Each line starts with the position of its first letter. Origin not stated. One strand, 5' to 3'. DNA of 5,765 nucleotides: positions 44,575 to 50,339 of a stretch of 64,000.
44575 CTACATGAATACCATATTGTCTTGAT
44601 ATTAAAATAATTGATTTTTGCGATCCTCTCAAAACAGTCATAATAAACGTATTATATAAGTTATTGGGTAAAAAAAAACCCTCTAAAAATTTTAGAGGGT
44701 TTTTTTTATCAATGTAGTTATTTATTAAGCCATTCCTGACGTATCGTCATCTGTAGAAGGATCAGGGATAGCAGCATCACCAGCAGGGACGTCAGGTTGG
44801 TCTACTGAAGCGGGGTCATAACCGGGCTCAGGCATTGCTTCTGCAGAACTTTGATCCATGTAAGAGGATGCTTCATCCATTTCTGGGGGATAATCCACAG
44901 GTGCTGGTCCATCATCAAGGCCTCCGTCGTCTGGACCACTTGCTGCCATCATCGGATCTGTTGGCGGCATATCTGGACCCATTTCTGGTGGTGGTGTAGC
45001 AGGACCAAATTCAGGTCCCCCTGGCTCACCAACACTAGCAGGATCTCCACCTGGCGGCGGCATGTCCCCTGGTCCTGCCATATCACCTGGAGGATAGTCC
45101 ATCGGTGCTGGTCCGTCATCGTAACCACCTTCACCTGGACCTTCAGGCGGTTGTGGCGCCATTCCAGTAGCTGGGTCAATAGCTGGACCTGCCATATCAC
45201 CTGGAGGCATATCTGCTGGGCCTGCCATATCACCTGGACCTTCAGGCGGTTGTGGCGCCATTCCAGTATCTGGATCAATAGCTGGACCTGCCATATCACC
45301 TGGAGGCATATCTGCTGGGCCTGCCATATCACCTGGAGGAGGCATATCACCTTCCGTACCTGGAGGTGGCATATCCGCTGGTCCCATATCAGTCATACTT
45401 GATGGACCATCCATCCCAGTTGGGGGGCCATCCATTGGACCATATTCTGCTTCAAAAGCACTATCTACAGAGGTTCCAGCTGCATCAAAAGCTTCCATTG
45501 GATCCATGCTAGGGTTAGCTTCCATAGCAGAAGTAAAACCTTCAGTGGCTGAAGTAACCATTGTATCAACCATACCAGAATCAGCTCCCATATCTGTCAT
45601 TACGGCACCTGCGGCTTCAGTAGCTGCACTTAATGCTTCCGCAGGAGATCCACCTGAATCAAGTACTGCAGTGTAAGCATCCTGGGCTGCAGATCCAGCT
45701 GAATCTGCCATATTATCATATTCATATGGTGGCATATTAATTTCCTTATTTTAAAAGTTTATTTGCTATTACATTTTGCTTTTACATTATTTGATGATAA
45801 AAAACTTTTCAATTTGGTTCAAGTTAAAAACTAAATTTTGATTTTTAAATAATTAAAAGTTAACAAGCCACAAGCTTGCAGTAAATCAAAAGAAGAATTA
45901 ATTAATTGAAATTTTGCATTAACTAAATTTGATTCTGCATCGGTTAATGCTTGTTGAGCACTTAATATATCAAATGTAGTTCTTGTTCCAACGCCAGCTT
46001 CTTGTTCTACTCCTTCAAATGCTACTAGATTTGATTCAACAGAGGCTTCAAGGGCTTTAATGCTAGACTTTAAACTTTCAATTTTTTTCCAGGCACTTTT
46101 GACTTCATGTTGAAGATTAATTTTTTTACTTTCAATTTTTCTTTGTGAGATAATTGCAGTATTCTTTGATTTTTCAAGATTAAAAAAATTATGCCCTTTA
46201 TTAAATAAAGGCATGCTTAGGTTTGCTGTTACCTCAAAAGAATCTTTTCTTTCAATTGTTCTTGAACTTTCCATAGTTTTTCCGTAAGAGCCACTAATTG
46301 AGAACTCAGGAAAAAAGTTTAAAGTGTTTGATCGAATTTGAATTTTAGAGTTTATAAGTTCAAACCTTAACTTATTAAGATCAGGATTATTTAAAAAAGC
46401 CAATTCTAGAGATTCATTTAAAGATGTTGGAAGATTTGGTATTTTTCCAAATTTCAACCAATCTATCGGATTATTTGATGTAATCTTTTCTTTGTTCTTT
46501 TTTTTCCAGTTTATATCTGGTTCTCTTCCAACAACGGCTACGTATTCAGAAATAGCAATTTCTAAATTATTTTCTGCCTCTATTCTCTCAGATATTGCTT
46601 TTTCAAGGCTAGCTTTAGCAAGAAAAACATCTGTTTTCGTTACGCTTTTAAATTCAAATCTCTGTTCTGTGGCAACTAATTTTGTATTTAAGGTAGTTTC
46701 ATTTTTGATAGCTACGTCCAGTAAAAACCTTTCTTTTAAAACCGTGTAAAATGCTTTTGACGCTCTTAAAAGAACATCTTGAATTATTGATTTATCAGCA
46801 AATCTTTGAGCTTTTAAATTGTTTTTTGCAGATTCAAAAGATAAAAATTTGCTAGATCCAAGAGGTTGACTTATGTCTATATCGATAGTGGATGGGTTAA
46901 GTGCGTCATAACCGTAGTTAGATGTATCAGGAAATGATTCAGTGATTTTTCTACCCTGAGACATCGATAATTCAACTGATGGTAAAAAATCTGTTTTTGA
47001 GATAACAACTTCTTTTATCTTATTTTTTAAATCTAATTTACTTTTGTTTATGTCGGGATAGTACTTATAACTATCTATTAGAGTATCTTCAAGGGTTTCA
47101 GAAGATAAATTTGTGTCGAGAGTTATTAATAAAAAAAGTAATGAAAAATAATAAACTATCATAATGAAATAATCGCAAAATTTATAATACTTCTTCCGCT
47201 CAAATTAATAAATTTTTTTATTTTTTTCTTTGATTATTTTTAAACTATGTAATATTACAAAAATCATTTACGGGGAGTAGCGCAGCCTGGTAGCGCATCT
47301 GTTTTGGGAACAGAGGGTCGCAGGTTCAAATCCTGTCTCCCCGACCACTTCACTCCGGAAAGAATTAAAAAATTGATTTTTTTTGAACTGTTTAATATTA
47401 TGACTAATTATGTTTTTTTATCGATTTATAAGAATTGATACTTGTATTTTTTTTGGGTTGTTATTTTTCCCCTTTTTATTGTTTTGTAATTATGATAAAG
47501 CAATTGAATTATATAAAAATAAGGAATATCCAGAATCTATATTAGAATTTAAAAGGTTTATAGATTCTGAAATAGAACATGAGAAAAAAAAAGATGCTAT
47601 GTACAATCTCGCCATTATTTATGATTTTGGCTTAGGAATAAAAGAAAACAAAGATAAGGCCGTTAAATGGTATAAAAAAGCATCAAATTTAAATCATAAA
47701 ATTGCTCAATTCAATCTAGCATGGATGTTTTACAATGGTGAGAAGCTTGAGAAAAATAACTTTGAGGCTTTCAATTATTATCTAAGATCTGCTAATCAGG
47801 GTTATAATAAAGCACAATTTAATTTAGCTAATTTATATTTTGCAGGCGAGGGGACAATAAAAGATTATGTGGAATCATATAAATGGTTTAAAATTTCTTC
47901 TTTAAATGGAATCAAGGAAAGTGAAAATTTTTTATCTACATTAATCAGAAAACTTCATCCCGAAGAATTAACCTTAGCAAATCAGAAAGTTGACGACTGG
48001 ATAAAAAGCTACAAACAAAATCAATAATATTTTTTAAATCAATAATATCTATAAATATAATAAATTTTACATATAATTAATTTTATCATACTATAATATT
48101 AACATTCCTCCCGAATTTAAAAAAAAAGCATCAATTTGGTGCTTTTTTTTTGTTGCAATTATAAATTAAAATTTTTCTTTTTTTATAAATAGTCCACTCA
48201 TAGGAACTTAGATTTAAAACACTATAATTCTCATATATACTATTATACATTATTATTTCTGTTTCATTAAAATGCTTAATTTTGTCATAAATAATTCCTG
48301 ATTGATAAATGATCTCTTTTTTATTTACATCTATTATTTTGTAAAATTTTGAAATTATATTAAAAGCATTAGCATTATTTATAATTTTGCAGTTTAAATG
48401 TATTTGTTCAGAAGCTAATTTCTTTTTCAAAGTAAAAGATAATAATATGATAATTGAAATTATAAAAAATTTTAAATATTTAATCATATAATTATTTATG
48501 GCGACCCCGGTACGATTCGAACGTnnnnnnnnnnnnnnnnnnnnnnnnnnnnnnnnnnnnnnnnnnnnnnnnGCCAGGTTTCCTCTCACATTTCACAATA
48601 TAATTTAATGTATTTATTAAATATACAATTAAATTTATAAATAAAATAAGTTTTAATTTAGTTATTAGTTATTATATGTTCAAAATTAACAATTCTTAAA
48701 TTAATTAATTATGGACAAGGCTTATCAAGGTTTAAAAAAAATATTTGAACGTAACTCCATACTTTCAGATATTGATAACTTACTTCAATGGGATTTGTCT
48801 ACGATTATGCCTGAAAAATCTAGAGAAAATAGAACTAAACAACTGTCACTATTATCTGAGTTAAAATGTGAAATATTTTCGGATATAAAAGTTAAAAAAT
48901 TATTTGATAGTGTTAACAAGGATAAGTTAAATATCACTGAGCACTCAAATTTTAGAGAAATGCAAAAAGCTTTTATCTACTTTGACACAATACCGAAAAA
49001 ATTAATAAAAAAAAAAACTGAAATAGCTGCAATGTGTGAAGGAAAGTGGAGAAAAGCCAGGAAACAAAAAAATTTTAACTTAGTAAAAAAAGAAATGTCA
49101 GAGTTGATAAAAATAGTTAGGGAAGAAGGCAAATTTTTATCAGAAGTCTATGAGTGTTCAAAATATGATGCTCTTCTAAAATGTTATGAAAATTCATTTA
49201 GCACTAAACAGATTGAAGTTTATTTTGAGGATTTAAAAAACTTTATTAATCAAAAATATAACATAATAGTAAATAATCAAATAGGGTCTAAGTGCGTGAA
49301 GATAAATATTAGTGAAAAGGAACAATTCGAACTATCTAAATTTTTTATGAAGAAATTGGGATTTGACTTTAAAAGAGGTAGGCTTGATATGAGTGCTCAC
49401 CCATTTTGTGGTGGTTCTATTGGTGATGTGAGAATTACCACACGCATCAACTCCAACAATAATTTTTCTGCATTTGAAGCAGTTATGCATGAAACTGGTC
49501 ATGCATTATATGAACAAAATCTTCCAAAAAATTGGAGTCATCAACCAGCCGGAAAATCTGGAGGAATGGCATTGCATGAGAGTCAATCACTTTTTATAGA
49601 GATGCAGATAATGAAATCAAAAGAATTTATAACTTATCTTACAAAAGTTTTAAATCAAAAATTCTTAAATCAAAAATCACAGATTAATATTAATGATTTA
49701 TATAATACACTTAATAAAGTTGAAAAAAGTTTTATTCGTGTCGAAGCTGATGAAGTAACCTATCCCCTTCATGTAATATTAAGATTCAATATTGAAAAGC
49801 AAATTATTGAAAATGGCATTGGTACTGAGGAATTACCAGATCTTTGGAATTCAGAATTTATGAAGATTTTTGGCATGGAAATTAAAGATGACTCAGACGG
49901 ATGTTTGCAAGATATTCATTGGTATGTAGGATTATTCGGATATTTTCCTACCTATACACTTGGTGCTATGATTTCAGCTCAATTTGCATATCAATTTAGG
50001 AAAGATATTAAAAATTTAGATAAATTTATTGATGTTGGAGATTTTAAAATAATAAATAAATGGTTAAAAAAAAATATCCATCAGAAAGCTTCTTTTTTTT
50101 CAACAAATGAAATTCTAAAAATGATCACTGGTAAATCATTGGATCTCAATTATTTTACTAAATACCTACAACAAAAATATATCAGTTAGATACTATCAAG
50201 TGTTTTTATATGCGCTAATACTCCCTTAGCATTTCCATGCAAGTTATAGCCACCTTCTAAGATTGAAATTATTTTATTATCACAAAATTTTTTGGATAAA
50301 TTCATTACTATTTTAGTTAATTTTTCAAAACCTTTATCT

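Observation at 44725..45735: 336-aa protein using only 15 amino acids (no K, R, H, C, W), Met/Pro/Asp/Gly/Ala-rich, with a 97/99-identical 99-bp tandem repeat; a sharp G+C spike in an AT-rich genome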

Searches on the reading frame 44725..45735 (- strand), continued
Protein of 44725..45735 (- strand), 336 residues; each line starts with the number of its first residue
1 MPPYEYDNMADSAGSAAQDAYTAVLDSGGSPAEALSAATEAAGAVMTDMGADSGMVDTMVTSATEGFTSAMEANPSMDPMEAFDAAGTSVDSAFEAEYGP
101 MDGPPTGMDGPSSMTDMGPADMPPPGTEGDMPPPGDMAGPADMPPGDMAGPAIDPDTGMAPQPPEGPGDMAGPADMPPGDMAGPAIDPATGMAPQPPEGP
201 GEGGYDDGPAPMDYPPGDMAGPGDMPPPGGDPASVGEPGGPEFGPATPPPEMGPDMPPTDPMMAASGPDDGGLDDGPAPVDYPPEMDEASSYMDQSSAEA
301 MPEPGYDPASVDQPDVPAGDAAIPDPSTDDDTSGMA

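Call 53: search_protein_families(library=pfam, alignment_id=A3, max_evalue=0.1)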
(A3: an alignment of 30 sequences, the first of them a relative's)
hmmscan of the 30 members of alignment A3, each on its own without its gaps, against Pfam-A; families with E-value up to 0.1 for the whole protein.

A. member 1, P0001 (336 aa): 0 families

B. families by the number of members that match (of 30 scanned): 30 families (the first 25 are shown)
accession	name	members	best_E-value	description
PF01450.25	KARI_C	4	0.011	Ketol-acid reductoisomerase, C-terminal domain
PF06150.17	ChaB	2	0.0098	ChaB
PF16708.10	LppA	2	0.018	Lipoprotein confined to pathogenic Mycobacterium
PF07336.16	ABATE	1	1e-16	Putative stress-induced transcription regulator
PF12042.13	RP1-2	1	0.00041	Tubuliform egg casing silk strands structural domain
PF04539.22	Sigma70_r3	1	0.00044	Sigma-70 region 3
PF23110.1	H1_KCTD8_12_16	1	0.00057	KCTD8/12/16 H1 domain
PF03701.19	UPF0181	1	0.0024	Uncharacterised protein family (UPF0181)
PF00227.31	Proteasome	1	0.0027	Proteasome subunit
PF00816.26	Histone_HNS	1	0.0029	H-NS histone C-terminal domain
PF00482.28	T2SSF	1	0.0043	Type II secretion system (T2SS), protein F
PF08766.16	DEK_C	1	0.0081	DEK C terminal domain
PF05305.19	DUF732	1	0.0083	Protein of unknown function (DUF732)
PF14346.11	DUF4398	1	0.011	Domain of unknown function (DUF4398)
PF00294.29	PfkB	1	0.011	pfkB family carbohydrate kinase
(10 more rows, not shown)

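Call 62: search_protein_families(library=ncbifam, proteins=[L011:319-2505:+, L011:2505-5285:+, L011:5545-6072:+, L011:2-322:+], max_evalue=0.00001)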
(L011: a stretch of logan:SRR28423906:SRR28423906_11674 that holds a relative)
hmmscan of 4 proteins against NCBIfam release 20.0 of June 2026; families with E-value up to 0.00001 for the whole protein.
L011:319-2505:+ (728 aa): 183 families (the best 25 are shown)
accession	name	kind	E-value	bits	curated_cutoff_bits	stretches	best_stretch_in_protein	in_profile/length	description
TIGR03796.1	NHLM_micro_ABC1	equivalog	2.7e-277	921.7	853.3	1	21-726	2-709/710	NHLP family bacteriocin export ABC transporter peptidase/permease/ATPase subunit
TIGR01846.1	type_I_sec_HlyB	subfamily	4.5e-112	375.6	725.55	1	35-726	3-689/694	type I secretion system permease/ATPase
TIGR03375.1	type_I_sec_LssB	subfamily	6.7e-99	332.1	693.1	1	35-718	5-691/696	type I secretion system permease/ATPase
TIGR03797.1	NHLM_micro_ABC2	equivalog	9.2e-99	331.8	709.4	1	64-727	30-683/686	NHLP bacteriocin export ABC transporter permease/ATPase subunit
TIGR01193.1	bacteriocin_ABC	subfamily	1.3e-93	314.8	523.85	1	26-727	1-707/708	peptide cleavage/export ABC transporter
TIGR02203.1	MsbA_lipidA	equivalog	1.2e-85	288.2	602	1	209-725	51-565/572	lipid A export permease/ATP-binding protein MsbA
TIGR02204.1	MsbA_rel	hypoth_equivalog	2.4e-81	274.2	780.4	1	180-726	24-572/576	ABC transporter, permease/ATP-binding protein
TIGR00958.1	3a01208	subfamily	1.1e-80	271.8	874.6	1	162-726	150-711/711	antigen peptide transporter 2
NF052233.1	CphA_assoc_ABC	equivalog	2.8e-74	250.8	880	1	185-727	201-741/766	cyanophycin metabolism-associated ABC transporter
NF010178.0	PRK13657.1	equivalog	3.6e-72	243.7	733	1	250-726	93-567/588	glucan ABC transporter ATP-binding protein/ permease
NF045513.1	HepA_fam_ABC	equivalog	4.2e-72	243.5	725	1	219-724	101-604/610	heterocyst formation ABC transporter subunit HepA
NF008381.0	PRK11176.1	equivalog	9.1e-65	219.1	867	1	215-725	67-575/582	lipid A ABC transporter ATP-binding protein/permease MsbA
NF008364.0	PRK11160.1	equivalog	2.7e-64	217.8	630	1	290-727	141-573/575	heme ABC transporter ATP-binding protein/permease CydC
TIGR01842.1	type_I_sec_PrtD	subfamily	5e-64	216.8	510.15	1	174-717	7-542/544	type I secretion system permease/ATPase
TIGR01192.1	chvA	subfamily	1.1e-60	205.9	585.4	1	296-726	140-567/585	glucan export ABC transporter ATP-binding protein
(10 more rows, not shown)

L011:2505-5285:+ (926 aa): 183 families (the best 25 are shown)
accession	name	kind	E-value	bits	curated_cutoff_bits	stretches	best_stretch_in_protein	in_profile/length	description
TIGR03797.1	NHLM_micro_ABC2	equivalog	6.3e-201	669.4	709.4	1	223-925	6-686/686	NHLP bacteriocin export ABC transporter permease/ATPase subunit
TIGR03796.1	NHLM_micro_ABC1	equivalog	2.5e-82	277.2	853.3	1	333-921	136-709/710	NHLP family bacteriocin export ABC transporter peptidase/permease/ATPase subunit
TIGR01846.1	type_I_sec_HlyB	subfamily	3.5e-76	257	725.55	2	680-924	445-692/694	type I secretion system permease/ATPase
TIGR02203.1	MsbA_lipidA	equivalog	4.2e-72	243.4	602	1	364-924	27-569/572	lipid A export permease/ATP-binding protein MsbA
TIGR03375.1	type_I_sec_LssB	subfamily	2.4e-67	227.7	693.1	1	362-911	156-689/696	type I secretion system permease/ATPase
NF045513.1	HepA_fam_ABC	equivalog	8.2e-67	226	725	1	394-913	94-598/610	heterocyst formation ABC transporter subunit HepA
TIGR02204.1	MsbA_rel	hypoth_equivalog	1.3e-61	209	780.4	1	678-925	325-576/576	ABC transporter, permease/ATP-binding protein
NF010178.0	PRK13657.1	equivalog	5.1e-59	200.2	733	1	628-924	271-570/588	glucan ABC transporter ATP-binding protein/ permease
TIGR00958.1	3a01208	subfamily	1.5e-58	198.7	874.6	1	679-920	467-710/711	antigen peptide transporter 2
TIGR01193.1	bacteriocin_ABC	subfamily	3.2e-58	197.8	523.85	1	626-921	408-706/708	peptide cleavage/export ABC transporter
NF008381.0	PRK11176.1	equivalog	2.3e-57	194.7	867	1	642-925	291-580/582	lipid A ABC transporter ATP-binding protein/permease MsbA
NF008056.1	PRK10790.1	equivalog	1.8e-55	188.6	746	1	688-919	338-570/584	SmdB family multidrug efflux ABC transporter permease/ATP-binding protein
TIGR02868.1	CydC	equivalog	5.5e-54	183.7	329.05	1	429-876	87-520/530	thiol reductant ABC exporter subunit CydC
NF052233.1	CphA_assoc_ABC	equivalog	3.9e-53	180.9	880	1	682-924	500-743/766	cyanophycin metabolism-associated ABC transporter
TIGR02857.1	CydD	equivalog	9.6e-52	176.6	435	1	358-896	6-529/529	thiol reductant ABC exporter subunit CydD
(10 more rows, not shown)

L011:5545-6072:+ (175 aa): 6 families
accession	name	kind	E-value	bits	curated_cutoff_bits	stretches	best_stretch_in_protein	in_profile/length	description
TIGR03896.1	cyc_nuc_ocin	subfamily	9.8e-42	143.4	161.05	1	1-173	139-317/317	bacteriocin-type transport-associated protein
NF058543.1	ActPatMycb56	equivalog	3.1e-08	32.9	460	1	11-93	7-92/317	acetyltransferase Pat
NF041163.2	encap_f2b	equivalog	3.5e-08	33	400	1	5-119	76-196/450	family 2B encapsulin nanocompartment shell protein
NF007707.0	PRK10402.1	subfamily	4e-08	33.1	180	1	26-132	34-140/226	transcriptional regulator YeiL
NF008732.0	PRK11753.1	equivalog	4.8e-08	32.7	266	1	12-144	12-145/214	cAMP-activated global transcriptional regulator CRP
NF006901.0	PRK09392.1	equivalog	4.2e-06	26.3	211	1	5-135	12-141/236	transcriptional activator FtrB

L011:2-322:+ (106 aa): 1 family
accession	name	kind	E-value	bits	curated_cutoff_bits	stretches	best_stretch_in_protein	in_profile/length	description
TIGR03794.1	NHLM_micro_HlyD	equivalog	7.1e-30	104.2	156.2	1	1-98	323-421/421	NHLP bacteriocin system secretion protein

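Call 75: find_related_loci(query=A2, collection=metagenome_contigs, flank=5000)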
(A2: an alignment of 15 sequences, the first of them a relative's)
Query A2 (336 aa) in metagenome_contigs; peptide patterns used: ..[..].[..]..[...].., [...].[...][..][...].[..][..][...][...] (x = any residue, [..] = any of these).
600 stretches matched a pattern (row limit reached: there are more); 18 encode a relative of the query (tblastn E <= 1e-3); 18 distinct loci.
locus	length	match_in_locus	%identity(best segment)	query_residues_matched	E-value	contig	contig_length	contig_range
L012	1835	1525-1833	90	1-103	3e-53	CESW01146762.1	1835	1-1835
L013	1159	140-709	55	21-229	3e-31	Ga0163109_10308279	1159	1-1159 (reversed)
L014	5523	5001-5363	64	1-134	4e-30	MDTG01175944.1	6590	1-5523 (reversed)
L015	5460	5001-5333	66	1-119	1e-26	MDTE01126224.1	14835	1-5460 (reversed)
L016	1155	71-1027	43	6-305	7e-25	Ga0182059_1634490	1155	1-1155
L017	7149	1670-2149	54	5-166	7e-22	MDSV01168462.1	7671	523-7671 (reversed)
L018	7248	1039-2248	54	1-150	8e-17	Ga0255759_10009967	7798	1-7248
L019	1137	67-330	59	5-94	5e-17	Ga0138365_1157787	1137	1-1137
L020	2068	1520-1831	46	1-140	1e-16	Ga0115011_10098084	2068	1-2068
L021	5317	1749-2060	46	1-140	1e-16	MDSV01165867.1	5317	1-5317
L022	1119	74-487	56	6-138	2e-15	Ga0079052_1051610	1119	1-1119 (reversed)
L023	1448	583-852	59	7-98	4e-14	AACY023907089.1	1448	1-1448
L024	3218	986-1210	53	21-97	5e-12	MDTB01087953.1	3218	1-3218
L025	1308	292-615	49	21-131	3e-12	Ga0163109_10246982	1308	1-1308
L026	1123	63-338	57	1-94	9e-12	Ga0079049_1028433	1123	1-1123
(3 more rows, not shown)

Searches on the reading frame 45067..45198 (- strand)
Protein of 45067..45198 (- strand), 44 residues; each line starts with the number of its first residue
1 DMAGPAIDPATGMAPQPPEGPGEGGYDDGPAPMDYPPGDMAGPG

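Call 40: find_homologous_proteins(query=window:45067-45198:-, max_evalue=10)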
Query seq(44 aa) (44 aa): 1 proteins with E <= 10 among 1 candidates.
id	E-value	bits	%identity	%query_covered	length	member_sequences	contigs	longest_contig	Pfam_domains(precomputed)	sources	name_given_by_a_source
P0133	1.4e+0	27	80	57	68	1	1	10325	-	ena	-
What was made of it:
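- Tried and rejected: Searching the protein database with the 44-aa motif: returned one candidate only and was uninformative (call 40).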

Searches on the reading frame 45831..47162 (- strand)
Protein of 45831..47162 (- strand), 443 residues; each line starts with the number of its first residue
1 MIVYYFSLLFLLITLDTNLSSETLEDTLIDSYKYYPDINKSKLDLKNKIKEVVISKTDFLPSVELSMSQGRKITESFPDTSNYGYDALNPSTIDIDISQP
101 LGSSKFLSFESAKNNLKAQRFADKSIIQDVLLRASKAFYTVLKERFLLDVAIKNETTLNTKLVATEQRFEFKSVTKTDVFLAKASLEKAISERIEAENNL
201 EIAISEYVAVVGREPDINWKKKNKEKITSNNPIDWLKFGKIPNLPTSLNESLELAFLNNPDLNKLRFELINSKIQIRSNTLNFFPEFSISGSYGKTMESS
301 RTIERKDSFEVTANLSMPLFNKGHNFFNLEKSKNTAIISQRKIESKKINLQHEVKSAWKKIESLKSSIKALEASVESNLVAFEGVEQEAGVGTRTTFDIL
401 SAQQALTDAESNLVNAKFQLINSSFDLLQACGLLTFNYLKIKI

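Call 5: search_protein_families(library=pfam, proteins=[window:45831-47162:-], max_evalue=0.01)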
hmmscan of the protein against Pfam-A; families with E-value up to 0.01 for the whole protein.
window:45831-47162:- (443 aa): 2 families
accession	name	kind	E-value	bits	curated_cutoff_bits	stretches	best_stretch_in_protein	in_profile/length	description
PF02321.23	OEP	-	2.7e-45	154.9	22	2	248-430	1-185/187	Outer membrane efflux protein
PF20400.3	BAR_4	-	0.0023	18.2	27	0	167-204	91-128/192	BAR-like domain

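Call 6: search_protein_families(library=ncbifam, proteins=[window:45831-47162:-], max_evalue=0.01)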
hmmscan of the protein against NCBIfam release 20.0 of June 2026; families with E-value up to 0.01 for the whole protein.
window:45831-47162:- (443 aa): 7 families
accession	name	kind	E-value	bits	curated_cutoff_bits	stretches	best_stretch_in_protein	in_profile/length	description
TIGR01844.1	type_I_sec_TolC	subfamily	6.8e-60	203.2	225.15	1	21-435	2-401/414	TolC family outer membrane protein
NF007002.0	PRK09465.1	equivalog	2.1e-34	118.8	495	1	8-436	5-428/460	outer membrane channel protein TolC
TIGR01845.1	outer_NodT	subfamily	1.7e-20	73.3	210.05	1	35-432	70-458/460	efflux transporter outer membrane subunit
NF052390.1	efflux_OMP_AbuO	equivalog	1.7e-16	60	700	1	112-435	122-434/447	multidrug efflux outer membrane protein AbuO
NF007390.0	PRK09915.1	equivalog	2.1e-05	23.4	597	1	240-432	281-476/488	MdtP family multidrug efflux transporter outer membrane subunit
NF007347.1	PRK09837.1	subfamily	0.00025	20.1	598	1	244-420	269-444/461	Cu(I)/Ag(I) efflux RND transporter outer membrane protein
NF033143.1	efflux_OM_AdeK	equivalog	0.00079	18.3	900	1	257-429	282-456/480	multidrug efflux RND transporter AdeIJK outer membrane channel subunit AdeK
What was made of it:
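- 45831..47162 (-): TolC-family outer-membrane channel. PF02321 and TIGR01844 (calls 5, 6).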

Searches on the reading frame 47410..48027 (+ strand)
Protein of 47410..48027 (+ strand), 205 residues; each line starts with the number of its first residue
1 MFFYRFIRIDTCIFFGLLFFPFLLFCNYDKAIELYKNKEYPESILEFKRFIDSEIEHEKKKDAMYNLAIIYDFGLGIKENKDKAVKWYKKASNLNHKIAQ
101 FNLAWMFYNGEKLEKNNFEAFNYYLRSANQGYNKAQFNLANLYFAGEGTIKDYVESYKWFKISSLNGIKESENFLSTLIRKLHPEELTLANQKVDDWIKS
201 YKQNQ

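Call 5: search_protein_families(library=pfam, proteins=[window:47410-48027:+], max_evalue=0.01)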
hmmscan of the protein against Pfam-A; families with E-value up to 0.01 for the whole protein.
window:47410-48027:+ (205 aa): 2 families
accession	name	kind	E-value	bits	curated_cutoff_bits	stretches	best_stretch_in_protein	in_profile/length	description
PF08238.18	Sel1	-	3.5e-28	97.4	30.7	3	62-96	2-36/36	Sel1 repeat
PF13432.12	TPR_16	-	0.00019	22.2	32.7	0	28-71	1-41/65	Tetratricopeptide repeat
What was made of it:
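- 47410..48027 (+): Sel1-repeat protein, divergently placed, syntenic with the cassette (role unknown). PF08238 (call 5).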

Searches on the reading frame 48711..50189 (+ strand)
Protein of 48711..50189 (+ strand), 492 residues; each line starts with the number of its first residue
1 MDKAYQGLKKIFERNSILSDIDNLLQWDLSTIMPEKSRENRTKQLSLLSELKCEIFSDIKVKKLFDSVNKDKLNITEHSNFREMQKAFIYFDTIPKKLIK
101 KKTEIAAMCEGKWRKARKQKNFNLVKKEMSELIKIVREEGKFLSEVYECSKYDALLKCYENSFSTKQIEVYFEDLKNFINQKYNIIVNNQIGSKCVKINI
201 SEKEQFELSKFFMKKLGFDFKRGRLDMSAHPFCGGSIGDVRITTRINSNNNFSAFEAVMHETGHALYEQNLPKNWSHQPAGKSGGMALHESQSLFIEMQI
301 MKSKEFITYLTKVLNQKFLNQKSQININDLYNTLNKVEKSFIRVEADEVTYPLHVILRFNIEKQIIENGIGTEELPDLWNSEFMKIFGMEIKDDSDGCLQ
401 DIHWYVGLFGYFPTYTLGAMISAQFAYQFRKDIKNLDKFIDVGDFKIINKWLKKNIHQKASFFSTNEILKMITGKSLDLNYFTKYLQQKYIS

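Call 18: search_protein_families(library=pfam, proteins=[window:48711-50189:+], max_evalue=0.001)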
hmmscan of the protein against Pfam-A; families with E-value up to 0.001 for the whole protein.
window:48711-50189:+ (492 aa): 1 family
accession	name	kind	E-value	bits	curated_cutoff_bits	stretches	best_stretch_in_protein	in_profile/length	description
PF02074.21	Peptidase_M32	-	8.9e-153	509.9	25.1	1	8-490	2-489/489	Carboxypeptidase Taq (M32) metallopeptidase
